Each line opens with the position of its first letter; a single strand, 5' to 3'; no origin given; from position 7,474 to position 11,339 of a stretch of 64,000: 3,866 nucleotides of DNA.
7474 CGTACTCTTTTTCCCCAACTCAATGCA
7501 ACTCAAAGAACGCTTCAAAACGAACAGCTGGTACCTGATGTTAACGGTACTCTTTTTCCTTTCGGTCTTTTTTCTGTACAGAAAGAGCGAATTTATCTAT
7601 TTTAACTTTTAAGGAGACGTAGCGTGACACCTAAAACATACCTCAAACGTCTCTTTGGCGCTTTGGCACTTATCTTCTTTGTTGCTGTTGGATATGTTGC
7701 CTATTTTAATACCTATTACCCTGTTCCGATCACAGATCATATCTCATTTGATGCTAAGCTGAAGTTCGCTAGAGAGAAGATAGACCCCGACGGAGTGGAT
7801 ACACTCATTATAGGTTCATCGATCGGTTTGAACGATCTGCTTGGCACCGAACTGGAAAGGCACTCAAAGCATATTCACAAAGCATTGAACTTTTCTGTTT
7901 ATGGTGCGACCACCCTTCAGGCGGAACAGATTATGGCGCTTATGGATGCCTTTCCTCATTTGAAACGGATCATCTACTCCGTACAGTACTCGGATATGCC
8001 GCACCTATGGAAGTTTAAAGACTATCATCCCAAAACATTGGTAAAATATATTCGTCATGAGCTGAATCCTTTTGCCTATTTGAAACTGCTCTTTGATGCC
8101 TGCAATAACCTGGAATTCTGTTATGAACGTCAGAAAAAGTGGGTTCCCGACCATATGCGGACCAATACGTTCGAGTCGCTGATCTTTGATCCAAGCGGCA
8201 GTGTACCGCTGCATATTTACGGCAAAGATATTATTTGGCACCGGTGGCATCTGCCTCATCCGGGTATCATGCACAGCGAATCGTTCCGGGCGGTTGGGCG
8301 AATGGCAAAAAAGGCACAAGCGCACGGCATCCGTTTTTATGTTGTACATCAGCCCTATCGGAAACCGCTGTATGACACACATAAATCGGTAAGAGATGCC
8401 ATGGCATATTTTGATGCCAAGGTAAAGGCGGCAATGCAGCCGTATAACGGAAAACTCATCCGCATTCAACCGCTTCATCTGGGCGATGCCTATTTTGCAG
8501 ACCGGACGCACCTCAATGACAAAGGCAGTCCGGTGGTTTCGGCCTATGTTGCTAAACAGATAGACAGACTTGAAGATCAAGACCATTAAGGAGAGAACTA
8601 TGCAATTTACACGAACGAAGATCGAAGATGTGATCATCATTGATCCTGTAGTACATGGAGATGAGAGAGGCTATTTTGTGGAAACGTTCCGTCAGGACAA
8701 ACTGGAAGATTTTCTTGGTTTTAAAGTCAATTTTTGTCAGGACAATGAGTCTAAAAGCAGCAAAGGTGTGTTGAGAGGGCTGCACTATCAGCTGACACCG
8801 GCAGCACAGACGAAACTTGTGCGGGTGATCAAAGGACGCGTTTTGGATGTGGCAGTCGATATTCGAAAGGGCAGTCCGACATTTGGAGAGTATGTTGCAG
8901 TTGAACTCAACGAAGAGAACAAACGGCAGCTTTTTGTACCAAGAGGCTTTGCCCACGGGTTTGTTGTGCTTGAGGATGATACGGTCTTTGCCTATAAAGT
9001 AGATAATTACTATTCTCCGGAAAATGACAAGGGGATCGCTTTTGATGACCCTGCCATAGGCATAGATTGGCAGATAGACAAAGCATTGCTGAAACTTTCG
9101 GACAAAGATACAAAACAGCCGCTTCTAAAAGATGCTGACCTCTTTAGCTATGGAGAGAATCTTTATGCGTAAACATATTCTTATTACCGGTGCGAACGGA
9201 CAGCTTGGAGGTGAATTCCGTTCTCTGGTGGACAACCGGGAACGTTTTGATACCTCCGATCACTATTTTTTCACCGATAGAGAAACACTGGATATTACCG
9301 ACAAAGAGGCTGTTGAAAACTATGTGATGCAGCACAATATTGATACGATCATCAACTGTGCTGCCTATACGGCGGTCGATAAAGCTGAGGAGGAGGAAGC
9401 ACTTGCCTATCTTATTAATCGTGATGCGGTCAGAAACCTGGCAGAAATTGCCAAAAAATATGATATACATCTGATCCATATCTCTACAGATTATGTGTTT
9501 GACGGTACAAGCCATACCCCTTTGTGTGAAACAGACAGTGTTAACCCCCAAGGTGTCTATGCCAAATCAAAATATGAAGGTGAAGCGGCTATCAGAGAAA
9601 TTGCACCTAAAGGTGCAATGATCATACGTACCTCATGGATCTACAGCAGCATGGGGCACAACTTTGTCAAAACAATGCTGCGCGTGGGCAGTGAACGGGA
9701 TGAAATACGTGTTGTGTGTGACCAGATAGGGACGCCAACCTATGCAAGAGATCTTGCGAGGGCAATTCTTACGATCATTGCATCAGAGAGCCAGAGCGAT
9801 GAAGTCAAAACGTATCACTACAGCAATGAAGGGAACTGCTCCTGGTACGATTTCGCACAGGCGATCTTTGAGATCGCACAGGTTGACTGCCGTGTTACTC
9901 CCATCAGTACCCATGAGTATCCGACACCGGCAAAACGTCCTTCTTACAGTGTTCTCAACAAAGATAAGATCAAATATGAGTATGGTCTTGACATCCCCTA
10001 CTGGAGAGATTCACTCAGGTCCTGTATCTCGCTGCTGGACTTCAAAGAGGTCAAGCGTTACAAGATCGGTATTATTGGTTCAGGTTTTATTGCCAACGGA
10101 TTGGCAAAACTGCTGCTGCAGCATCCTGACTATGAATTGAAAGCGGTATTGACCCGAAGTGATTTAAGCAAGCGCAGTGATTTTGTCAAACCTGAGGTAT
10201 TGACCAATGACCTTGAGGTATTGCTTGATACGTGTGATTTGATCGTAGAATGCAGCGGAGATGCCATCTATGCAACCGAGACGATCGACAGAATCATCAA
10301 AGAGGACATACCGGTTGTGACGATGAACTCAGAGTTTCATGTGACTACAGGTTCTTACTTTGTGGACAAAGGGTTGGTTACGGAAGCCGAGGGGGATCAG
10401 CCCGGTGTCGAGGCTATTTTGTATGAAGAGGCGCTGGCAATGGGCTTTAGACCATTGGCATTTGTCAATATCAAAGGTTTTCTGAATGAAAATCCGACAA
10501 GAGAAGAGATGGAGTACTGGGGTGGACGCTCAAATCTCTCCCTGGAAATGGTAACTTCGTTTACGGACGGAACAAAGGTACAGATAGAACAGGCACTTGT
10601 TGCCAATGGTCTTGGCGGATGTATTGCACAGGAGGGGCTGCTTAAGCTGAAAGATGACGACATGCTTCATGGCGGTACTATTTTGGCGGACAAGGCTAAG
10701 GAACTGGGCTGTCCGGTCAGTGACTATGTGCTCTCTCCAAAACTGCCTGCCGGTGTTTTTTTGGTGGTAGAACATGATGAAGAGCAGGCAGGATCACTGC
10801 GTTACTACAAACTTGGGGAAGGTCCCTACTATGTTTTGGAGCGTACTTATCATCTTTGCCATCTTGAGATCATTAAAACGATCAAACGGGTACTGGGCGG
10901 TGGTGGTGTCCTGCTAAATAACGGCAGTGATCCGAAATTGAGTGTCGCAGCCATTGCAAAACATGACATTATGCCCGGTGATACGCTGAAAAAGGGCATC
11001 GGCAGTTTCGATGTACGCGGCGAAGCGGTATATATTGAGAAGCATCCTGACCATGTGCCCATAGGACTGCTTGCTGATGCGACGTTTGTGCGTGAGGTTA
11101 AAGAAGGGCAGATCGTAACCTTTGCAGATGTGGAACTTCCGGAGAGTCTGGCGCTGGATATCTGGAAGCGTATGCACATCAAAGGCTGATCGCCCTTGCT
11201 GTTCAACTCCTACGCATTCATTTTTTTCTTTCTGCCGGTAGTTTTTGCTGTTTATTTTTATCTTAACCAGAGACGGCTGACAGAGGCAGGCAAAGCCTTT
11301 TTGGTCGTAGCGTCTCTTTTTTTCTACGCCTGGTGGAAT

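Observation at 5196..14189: Two MBOAT + membrane-anchored SGNH/DltD-like partner pairs share one catalytic core but have different C-terminal tails, next to a secreted SGNH esterase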

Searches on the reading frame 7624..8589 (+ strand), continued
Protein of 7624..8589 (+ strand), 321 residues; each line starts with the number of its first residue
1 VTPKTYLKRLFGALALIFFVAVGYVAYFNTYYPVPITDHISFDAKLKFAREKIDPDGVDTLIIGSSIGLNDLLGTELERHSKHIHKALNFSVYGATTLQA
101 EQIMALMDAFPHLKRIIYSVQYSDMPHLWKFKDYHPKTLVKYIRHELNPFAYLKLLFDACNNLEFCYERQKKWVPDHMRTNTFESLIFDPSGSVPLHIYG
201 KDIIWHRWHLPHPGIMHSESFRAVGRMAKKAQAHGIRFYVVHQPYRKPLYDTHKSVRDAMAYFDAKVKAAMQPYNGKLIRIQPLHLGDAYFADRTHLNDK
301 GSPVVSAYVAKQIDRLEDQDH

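Call 35: fold_search(model_id=the predicted structure, library=pdb)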
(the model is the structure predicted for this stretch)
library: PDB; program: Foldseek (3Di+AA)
matches with E <= 10: 1410; with E <= 0.001: 7
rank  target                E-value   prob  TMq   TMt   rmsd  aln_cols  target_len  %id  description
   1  1deo_A                2.1e-04  1.00  0.36  0.47  13.6       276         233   14  RHAMNOGALACTURONAN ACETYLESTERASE FROM ASPERGILLUS ACULEATUS AT 1.55 A RESOLUTION WITH SO4 IN THE ACTIVE SITE (released 2000-04-26)
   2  3mil_B                2.2e-04  1.00  0.40  0.53   8.7       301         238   12  Crystal structure of isoamyl acetate-hydrolyzing esterase from Saccharomyces cerevisiae (released 2010-11-24)
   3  3c1u                  4.1e-04  1.00  0.35  0.47  13.0       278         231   12  D192N mutant of Rhamnogalacturonan acetylesterase (released 2008-08-05)
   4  7e16_A                4.3e-04  1.00  0.41  0.60  12.3       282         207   11  crystal structure of GDSL esterase from Geobacillus thermodenitrificans (released 2021-04-14)
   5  6pfx_B                4.8e-04  1.00  0.46  0.40  11.0       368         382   10  D-alanyl transferase DltD from Enterococcus faecium (released 2019-07-03)
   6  8ik1_A                8.1e-04  1.00  0.40  0.58  10.7       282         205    9  EstL5 in complex of PMSF (released 2023-03-29)
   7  6pfx_A                8.5e-04  1.00  0.47  0.40  11.5       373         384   11  D-alanyl transferase DltD from Enterococcus faecium (released 2019-07-03)
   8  3bma_B                1.1e-03  0.99  0.39  0.33  11.7       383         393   11  Crystal structure of D-alanyl-lipoteichoic acid synthetase from Streptococcus pneumoniae R6 (released 2007-12-25)
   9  8tlb                  1.2e-03  1.00  0.37  0.52   9.1       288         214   10  Crystal structure of the peptidoglycan O-acetyltransferase B (PatB) from Campylobacter jejuni, catalytic domain (released 2024-12-18)
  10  7toh_A                1.2e-03  1.00  0.34  0.30  11.8       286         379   11  Crystal structure of carbohydrate esterase PbeAcXE, in complex with MeGlcpA-Xylp (released 2022-04-13)
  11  5jd3_A                1.4e-03  0.99  0.32  0.45  12.7       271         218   15  Crystal structure of LAE5, an alpha/beta hydrolase enzyme from the metagenome of Lake Arreo, Spain (released 2016-05-04)
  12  9lna_A                1.6e-03  1.00  0.40  0.22  10.1       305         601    8  SFP21A phage tail fiber (Gp09) (released 2026-01-28)
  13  3mil_A                1.8e-03  1.00  0.44  0.57   7.5       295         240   12  Crystal structure of isoamyl acetate-hydrolyzing esterase from Saccharomyces cerevisiae (released 2010-11-24)
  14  6lfb                  1.9e-03  1.00  0.36  0.60  10.1       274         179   12  E. coli Thioesterase I mutant DG (released 2020-07-15)
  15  9hi6_A                2.0e-03  1.00  0.39  0.56   6.7       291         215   11  Structure of scaffold FI6-focused design_04 in complex with FI6-Fab (released 2025-12-03)
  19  3bma_C                3.3e-03  0.99  0.41  0.35  10.9       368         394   11  Crystal structure of D-alanyl-lipoteichoic acid synthetase from Streptococcus pneumoniae R6 (released 2007-12-25)
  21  3bma_F                3.7e-03  0.99  0.43  0.37  11.3       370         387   10  Crystal structure of D-alanyl-lipoteichoic acid synthetase from Streptococcus pneumoniae R6 (released 2007-12-25)
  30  7dxm_A                5.2e-03  0.98  0.42  0.36  10.9       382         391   10  Crystal structure of DltD (released 2021-07-21)
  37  6o93                  7.4e-03  0.98  0.44  0.37  11.5       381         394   11  D-alanyl transferase DltD from Enterococcus faecalis (released 2019-03-27)
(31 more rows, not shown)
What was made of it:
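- Closest known: PatA/PatB peptidoglycan O-acetyltransferase. Same: Partner 1 hits the PatB structure 8tlb by fold (call 35).
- The top Foldseek hits for partner 1 are esterases (call 35).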

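Call 69: search_protein_representatives(alignment_id=A2)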
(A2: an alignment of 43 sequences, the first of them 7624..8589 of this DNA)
Query: 43 sequences, 320 profile positions. Proteins with E-value up to 0.001 (for the whole library): 486; up to 1e-10: 307; up to 1e-30: 35. The best 150 are listed.
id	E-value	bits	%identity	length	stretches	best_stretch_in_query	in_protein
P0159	6.5e-131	452.8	-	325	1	2-318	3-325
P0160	8.2e-123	426.1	-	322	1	2-318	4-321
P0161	3.9e-118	410.8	-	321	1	2-319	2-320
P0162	6.9e-90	318.0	-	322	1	2-319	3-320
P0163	5.8e-85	301.8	-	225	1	2-210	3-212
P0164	3.1e-70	253.4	-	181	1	143-319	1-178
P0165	1.3e-65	238.2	-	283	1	38-315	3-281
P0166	6.6e-65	235.9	-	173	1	2-134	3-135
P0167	6.2e-60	219.6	-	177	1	143-318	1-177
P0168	3.6e-58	213.7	-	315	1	1-315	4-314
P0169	2.3e-56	207.8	-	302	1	22-314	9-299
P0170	6.8e-55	203.0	-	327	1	2-318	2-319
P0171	2.9e-49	184.5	-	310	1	4-316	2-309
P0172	2.2e-44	168.4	-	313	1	3-316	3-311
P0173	5.5e-44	167.2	-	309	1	1-313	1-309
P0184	2.5e-35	138.7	-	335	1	5-311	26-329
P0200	7.2e-27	110.9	-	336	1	5-316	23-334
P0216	5.4e-25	104.7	-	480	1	1-313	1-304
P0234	2.0e-22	96.3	-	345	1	20-308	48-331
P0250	1.6e-21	93.4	-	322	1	2-307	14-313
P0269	1.4e-20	90.2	-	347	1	10-315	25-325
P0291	4.5e-19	85.3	-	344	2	176-309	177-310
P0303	1.6e-18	83.5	-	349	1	11-308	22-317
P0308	3.2e-18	82.5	-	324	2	164-315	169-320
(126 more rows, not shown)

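Call 70: search_protein_families(library=pfam, proteins=[P0170, P0184, P0200, P0216, P0234, P0250, P0269, P0291, P0303, P0308], max_evalue=0.01)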
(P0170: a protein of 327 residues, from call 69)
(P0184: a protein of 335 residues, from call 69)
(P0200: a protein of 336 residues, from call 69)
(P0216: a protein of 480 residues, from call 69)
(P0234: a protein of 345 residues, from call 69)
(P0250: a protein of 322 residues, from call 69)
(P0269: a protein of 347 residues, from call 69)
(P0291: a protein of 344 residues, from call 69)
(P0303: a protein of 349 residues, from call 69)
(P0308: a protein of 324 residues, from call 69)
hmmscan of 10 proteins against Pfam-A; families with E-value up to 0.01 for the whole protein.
P0170 (327 aa): 0 families

P0184 (335 aa): 0 families

P0200 (336 aa): 0 families

P0216 (480 aa): 3 families
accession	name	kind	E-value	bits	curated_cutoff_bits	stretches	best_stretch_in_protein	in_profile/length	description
PF13472.12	Lipase_GDSL_2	-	6.2e-24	85.9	32.9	1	317-462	2-174/178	GDSL-like Lipase/Acylhydrolase family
PF00657.28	Lipase_GDSL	-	1.2e-11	45.6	23.6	1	317-471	4-208/208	GDSL-like Lipase/Acylhydrolase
PF19040.6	SGNH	-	0.0032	17.7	27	0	277-300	223-246/248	SGNH domain (fused to AT3 domains)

P0234 (345 aa): 1 family
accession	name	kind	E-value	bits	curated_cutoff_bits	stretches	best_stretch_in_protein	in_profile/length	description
PF13472.12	Lipase_GDSL_2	-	0.0021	19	32.9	1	238-327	78-178/178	GDSL-like Lipase/Acylhydrolase family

P0250 (322 aa): 0 families

P0269 (347 aa): 1 family
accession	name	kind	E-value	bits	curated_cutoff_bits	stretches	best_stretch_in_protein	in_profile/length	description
PF07611.17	DUF1574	-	2.8e-05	24.1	29.1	0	216-321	235-340/342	Protein of unknown function (DUF1574)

P0291 (344 aa): 1 family
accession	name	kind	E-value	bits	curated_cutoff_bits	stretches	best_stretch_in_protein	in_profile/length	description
PF13472.12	Lipase_GDSL_2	-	0.00032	21.7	32.9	1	220-305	82-178/178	GDSL-like Lipase/Acylhydrolase family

P0303 (349 aa): 1 family
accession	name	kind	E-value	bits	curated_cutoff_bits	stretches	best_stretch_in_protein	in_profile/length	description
PF13472.12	Lipase_GDSL_2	-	0.00056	20.9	32.9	1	226-311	87-176/178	GDSL-like Lipase/Acylhydrolase family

P0308 (324 aa): 0 families
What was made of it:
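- On DUF1574 (Pfam PF07611): The distant relative P0269 scores 24.1 bits, below the 29.1 cutoff (call 70).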

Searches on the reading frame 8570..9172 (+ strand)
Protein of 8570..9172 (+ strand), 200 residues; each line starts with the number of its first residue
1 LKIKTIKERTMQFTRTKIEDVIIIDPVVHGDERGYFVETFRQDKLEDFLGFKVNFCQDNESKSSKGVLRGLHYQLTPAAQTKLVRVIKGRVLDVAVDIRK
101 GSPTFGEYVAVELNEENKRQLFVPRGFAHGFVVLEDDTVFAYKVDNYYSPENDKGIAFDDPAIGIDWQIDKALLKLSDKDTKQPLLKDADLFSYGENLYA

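Call 7: search_protein_families(library=pfam, proteins=[window:8570-9172:+], max_evalue=0.1)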
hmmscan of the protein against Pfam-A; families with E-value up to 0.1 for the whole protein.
window:8570-9172:+ (200 aa): 3 families
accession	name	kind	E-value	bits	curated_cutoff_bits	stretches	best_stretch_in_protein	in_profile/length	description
PF00908.23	dTDP_sugar_isom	-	2e-73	246.1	27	1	16-188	2-168/168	dTDP-4-dehydrorhamnose 3,5-epimerase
PF14667.12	Polysacc_synt_C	-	0.0045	17.5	28.7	1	29-151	1-106/111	Polysaccharide biosynthesis C-terminal domain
PF12163.13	HobA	-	0.029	14.3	27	1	45-124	1-76/180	DNA replication regulator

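Call 8: search_protein_families(library=ncbifam, proteins=[window:8570-9172:+], max_evalue=0.1)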
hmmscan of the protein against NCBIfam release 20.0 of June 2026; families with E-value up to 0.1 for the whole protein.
window:8570-9172:+ (200 aa): 1 family
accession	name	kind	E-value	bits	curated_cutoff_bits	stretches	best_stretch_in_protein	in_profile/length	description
TIGR01221.1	rmlC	equivalog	2.2e-73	245.8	155.75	1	13-189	2-175/176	dTDP-4-dehydrorhamnose 3,5-epimerase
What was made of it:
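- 8600..9172 (+): rmlC (dTDP-4-dehydrorhamnose 3,5-epimerase), lying inside the segment between the repeats. Pfam 2e-73 and TIGR01221 2.2e-73 (calls 7, 8).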

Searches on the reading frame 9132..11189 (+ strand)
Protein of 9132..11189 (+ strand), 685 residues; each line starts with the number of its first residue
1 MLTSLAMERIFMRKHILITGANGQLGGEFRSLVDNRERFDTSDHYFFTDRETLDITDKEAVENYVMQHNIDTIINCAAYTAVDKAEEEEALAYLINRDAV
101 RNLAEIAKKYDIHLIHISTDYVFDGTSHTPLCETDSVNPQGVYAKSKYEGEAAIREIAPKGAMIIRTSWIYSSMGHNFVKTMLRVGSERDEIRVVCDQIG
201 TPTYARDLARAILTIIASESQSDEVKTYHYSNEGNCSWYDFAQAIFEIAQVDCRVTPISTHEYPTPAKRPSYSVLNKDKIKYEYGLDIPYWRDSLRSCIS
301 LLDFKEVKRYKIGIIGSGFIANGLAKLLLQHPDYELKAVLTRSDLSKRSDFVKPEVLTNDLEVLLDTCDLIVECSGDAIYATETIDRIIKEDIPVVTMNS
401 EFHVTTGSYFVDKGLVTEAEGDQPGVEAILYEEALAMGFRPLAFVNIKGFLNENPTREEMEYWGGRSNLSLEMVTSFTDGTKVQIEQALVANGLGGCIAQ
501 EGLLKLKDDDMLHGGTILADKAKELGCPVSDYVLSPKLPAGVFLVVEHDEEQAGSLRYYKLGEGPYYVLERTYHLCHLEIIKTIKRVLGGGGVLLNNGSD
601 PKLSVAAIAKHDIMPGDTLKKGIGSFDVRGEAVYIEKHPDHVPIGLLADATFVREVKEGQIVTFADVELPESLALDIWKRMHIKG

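Call 7: search_protein_families(library=pfam, proteins=[window:9132-11189:+], max_evalue=0.1)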
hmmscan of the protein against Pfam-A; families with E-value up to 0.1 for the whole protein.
window:9132-11189:+ (685 aa): 12 families
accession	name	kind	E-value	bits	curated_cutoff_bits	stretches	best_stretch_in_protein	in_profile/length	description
PF04321.23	RmlD_sub_bind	-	4.2e-102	341.5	27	1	15-300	2-283/287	RmlD substrate binding domain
PF21135.2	DRL_cat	-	2e-31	109.7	27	1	421-580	1-164/164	Oxidoreductase DRL, catalytic domain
PF01370.27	Epimerase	-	3.7e-23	82.6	20.9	1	16-224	1-233/240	NAD dependent epimerase/dehydratase family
PF16363.11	GDP_Man_Dehyd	-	6.6e-13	49.2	27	1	52-222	58-243/332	GDP-mannose 4,6 dehydratase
PF03447.22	NAD_binding_3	-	8.2e-11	43.1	24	1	316-400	1-90/116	Homoserine dehydrogenase, NAD binding domain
PF07993.18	NAD_binding_4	-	6e-08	32.6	20.1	1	66-172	85-209/258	Male sterility protein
PF01118.30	Semialdhyde_dh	-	9.2e-07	29.7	26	1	311-405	1-103/121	Semialdehyde dehydrogenase, NAD binding domain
PF02719.21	Polysacc_synt_2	-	4.4e-06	26.5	20.2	1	46-124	54-133/293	Polysaccharide biosynthesis protein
PF03435.24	Sacchrp_dh_NADP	-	0.00015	22.5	25.1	1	312-397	1-97/129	Saccharopine dehydrogenase NADP binding domain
PF01113.26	DapB_N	-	0.0011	19.4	25.6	0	311-396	2-95/124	Dihydrodipicolinate reductase, N-terminus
PF03807.23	F420_oxidored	-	0.042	14.9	21.6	0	311-339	1-29/94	NADP oxidoreductase coenzyme F420-dependent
PF13450.12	NAD_binding_8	-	0.073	13.8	21.9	0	13-49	19-56/68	NAD(P)-binding Rossmann-like domain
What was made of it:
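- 9132..11189 (+): RmlD (dTDP-4-dehydrorhamnose reductase) fused to a DRL/homoserine-dehydrogenase-like oxidoreductase, 685 aa. Its stop codon lies 1 nt before repeat copy 2. RmlD_sub_bind 4e-102, DRL_cat 2e-31, NAD_binding_3 8e-11 (call 7).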

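Call 8: search_protein_families(library=ncbifam, proteins=[window:9132-11189:+], max_evalue=0.1)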
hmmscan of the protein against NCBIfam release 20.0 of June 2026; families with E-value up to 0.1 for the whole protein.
window:9132-11189:+ (685 aa): 23 families
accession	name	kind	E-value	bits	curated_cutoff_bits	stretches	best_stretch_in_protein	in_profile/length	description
TIGR01214.1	rmlD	equivalog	4.2e-97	324.7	224.05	1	16-299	2-282/285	dTDP-4-dehydrorhamnose reductase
NF007440.0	PRK09987.1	equivalog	5.9e-60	203.1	308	1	15-296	2-287/299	dTDP-4-dehydrorhamnose reductase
TIGR01181.1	dTDP_gluc_dehyt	equivalog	1e-10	41.2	365.1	1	52-156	56-164/321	dTDP-glucose 4,6-dehydratase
TIGR01179.1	galE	equivalog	1.4e-08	33.9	262.3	1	53-158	54-160/332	UDP-glucose 4-epimerase GalE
TIGR01746.1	Thioester-redct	subfamily_domain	5.4e-07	29.2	213.35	1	65-252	84-283/371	thioester reductase domain-containing protein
NF043036.1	ErythonDh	equivalog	2e-06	27.3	325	1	51-161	57-167/321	D-erythronate dehydrogenase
NF009830.0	PRK13304.1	equivalog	3.5e-06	26.7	267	1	311-398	3-91/265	aspartate dehydrogenase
TIGR01921.1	DAP-DH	equivalog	1.5e-05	24.4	180.6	1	309-381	3-74/324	diaminopimelate dehydrogenase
NF004976.0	PRK06349.1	subfamily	2e-05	23.9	205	1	308-402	3-108/430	homoserine dehydrogenase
TIGR01850.1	argC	equivalog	3.6e-05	23.1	233.6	1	311-406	2-105/345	N-acetyl-gamma-glutamyl-phosphate reductase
TIGR02197.1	heptose_epim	equivalog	0.00042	19.6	274.6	1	16-149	1-144/316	ADP-glyceromanno-heptose 6-epimerase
NF047350.1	aureusi_NRPS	equivalog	0.00043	17.2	2500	1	54-167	2093-2212/2373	aureusimine non-ribosomal peptide synthetase AusA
NF009829.0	PRK13303.1-4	subfamily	0.00072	19.2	184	0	311-381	2-64/245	aspartate dehydrogenase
NF009828.0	PRK13303.1-3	subfamily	0.0011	18.2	177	1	310-398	2-89/263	aspartate dehydrogenase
NF007956.0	PRK10675.1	subfamily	0.0025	17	394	1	53-155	57-161/338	UDP-glucose 4-epimerase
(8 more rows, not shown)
